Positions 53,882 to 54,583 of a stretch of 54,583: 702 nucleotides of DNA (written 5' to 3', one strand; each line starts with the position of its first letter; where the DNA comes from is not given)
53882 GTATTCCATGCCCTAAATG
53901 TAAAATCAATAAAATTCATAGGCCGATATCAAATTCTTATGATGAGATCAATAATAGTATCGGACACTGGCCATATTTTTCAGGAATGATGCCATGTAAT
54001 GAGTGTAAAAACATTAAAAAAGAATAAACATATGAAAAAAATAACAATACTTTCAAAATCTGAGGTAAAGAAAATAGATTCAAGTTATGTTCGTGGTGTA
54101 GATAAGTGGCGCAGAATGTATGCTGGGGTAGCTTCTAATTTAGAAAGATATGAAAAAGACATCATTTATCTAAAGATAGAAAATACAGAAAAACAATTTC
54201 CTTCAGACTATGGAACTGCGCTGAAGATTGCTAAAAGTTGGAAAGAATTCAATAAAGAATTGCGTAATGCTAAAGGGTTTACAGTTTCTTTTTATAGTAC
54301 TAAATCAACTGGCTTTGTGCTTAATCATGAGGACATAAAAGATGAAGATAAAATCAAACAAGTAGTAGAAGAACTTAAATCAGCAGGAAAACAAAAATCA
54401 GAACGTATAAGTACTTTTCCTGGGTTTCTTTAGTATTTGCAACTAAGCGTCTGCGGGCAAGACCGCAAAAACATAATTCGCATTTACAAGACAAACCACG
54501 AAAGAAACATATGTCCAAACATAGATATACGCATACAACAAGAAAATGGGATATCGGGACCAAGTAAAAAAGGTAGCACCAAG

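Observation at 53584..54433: Orphan SAM-I riboswitch with full terminator/antiterminator logic controlling a tiny zinc-ribbon ORF beside a SAM-consuming R-M island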

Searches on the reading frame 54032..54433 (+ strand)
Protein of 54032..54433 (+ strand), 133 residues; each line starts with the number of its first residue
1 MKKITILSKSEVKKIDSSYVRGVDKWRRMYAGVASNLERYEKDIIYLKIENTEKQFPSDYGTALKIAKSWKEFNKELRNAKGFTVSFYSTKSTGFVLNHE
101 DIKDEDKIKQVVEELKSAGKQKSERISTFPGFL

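Call 9: search_protein_families(library=pfam, proteins=[window:54032-54433:+], max_evalue=0.01)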
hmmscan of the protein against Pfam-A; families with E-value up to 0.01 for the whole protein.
window:54032-54433:+ (133 aa): 0 families

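Call 30: search_protein_families(library=ncbifam, proteins=[window:54032-54433:+], max_evalue=1)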
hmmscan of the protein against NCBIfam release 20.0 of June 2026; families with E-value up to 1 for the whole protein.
window:54032-54433:+ (133 aa): 1 family
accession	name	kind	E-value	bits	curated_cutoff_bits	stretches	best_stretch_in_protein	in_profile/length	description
NF045977.1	MAG0770_fam_LP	subfamily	0.013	14.6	100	1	50-127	65-145/377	MAG0770 family lipoprotein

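Call 71: find_homologous_proteins(query=window:54032-54433:+, max_evalue=0.01)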
Query window:54032-54433:+ (133 aa): 13 proteins with E <= 0.01 among 25 candidates.
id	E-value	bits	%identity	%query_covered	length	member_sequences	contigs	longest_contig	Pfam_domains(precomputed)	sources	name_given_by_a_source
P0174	1.3e-76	273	100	98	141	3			-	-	-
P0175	1.6e-59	218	80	95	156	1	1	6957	-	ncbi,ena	-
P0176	6.9e-58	212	80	95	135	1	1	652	-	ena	-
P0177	7.0e-58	212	76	100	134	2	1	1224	-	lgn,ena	-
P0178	1.8e-55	204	76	95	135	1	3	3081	-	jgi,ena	-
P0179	1.3e-54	202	77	95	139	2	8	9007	-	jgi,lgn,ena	-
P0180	8.2e-52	193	72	95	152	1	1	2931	-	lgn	-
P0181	1.9e-46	175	79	80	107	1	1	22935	-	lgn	-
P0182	5.4e-42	161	69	89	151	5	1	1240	-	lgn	-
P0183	4.2e-40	155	60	100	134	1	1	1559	-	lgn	-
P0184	1.2e-37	147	73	76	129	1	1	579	-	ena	-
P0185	6.6e-37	145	58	99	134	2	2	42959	-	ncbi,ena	ncbi:MAG: hypothetical protein AAB966_03490 [Patescibacteria group bacterium]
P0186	7.8e-33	131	58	83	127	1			-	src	-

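Call 73: find_encoding_contigs(protein=P0181, flank=6000, max_places=2)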
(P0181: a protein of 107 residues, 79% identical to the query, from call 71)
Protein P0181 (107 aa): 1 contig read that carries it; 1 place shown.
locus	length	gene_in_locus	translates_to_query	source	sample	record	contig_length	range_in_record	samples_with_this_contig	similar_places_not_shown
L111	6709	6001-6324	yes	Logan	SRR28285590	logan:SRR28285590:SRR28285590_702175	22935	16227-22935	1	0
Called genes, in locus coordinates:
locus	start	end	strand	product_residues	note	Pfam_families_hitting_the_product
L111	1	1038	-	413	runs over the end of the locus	PF01420:Methylase_S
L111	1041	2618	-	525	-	PF12161:HsdM_N, PF02384:N6_Mtase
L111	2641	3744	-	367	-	PF14088:DUF4268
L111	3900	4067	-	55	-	-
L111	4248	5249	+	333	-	-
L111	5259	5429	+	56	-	-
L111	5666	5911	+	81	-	-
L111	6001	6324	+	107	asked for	-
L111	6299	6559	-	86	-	-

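Call 74: find_encoding_contigs(protein=P0179, flank=6000, max_places=3)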
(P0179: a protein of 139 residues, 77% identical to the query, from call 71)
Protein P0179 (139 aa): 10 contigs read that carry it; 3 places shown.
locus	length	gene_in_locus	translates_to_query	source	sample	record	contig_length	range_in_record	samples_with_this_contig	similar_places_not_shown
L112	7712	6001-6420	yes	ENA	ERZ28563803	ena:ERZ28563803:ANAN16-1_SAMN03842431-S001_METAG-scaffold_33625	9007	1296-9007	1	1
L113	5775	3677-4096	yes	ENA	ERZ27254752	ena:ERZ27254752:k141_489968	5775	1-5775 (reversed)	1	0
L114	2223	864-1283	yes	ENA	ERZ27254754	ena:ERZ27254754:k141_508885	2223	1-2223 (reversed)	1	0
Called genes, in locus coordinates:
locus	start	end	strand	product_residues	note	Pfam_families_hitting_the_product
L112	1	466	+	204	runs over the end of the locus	-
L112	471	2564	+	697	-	-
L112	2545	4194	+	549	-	PF03118:RNA_pol_A_CTD, PF08299:Bac_DnaA_C, PF04545:Sigma70_r4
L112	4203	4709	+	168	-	-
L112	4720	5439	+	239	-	-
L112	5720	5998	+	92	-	-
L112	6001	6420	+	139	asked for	-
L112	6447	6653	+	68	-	-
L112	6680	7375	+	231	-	-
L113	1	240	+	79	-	?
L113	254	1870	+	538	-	PF03118:RNA_pol_A_CTD, PF08299:Bac_DnaA_C, PF04545:Sigma70_r4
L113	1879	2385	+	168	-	-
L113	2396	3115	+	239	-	-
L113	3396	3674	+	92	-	-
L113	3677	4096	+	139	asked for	-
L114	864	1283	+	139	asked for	-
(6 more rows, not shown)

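Call 87: search_protein_families(library=pfam, proteins=[L111:5666-5908:+, L112:6680-7372:+, L112:471-2561:+], max_evalue=0.001)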
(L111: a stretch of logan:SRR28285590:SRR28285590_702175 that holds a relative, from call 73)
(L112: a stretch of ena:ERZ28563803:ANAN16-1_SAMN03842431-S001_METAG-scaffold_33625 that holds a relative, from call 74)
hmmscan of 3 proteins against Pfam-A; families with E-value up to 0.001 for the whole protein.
L111:5666-5908:+ (81 aa): 0 families

L112:6680-7372:+ (231 aa): 0 families

L112:471-2561:+ (697 aa): 0 families

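Call 94: search_protein_families(library=padloc, proteins=[window:54032-54433:+], max_evalue=0.001)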
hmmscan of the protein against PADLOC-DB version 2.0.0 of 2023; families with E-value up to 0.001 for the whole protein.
window:54032-54433:+ (133 aa): 0 families

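Call 102: predict_structure(alignment_id=A8)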
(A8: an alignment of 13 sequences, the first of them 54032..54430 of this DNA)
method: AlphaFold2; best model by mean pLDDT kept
length: 133 residues; sequences in the alignment: 13
mean_pLDDT: 50.4   pTM: 0.43
mean pLDDT of the five models: 50.4, 49.9, 49.1, 48.3, 46.5
residues with pLDDT >= 90: 0; 70-90: 6; 50-70: 56; < 50: 71
segments of 3 or more residues with pLDDT < 50: 1-55, 89-93, 123-133
pLDDT, mean of each block of 10 residues (from residue 1): 34 38 39 43 45 51 64 62 53 54 71 63 43 29
secondary structure, 60 per line:
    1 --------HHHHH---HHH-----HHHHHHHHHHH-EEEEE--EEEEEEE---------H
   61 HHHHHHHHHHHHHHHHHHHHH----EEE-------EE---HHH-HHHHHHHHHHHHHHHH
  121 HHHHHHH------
elements in order: H9-13 H25-35 E37-41 E44-50 H60-81 E86-88 H105-127

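Call 106: search_protein_families(library=phrogs, proteins=[window:54032-54433:+, L111:5666-5908:+, L112:5720-5995:+, L112:6680-7372:+], max_evalue=0.01)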
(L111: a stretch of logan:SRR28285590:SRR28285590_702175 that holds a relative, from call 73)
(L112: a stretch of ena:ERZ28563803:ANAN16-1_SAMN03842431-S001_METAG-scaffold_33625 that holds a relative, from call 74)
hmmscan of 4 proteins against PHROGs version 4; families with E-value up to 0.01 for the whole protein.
window:54032-54433:+ (133 aa): 0 families

L111:5666-5908:+ (81 aa): 0 families

L112:5720-5995:+ (92 aa): 0 families

L112:6680-7372:+ (231 aa): 1 family
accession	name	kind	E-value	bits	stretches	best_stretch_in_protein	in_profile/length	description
phrog_12156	-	DNA, RNA and nucleotide metabolism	0.0062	16.3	1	185-227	436-477/485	DNA helicase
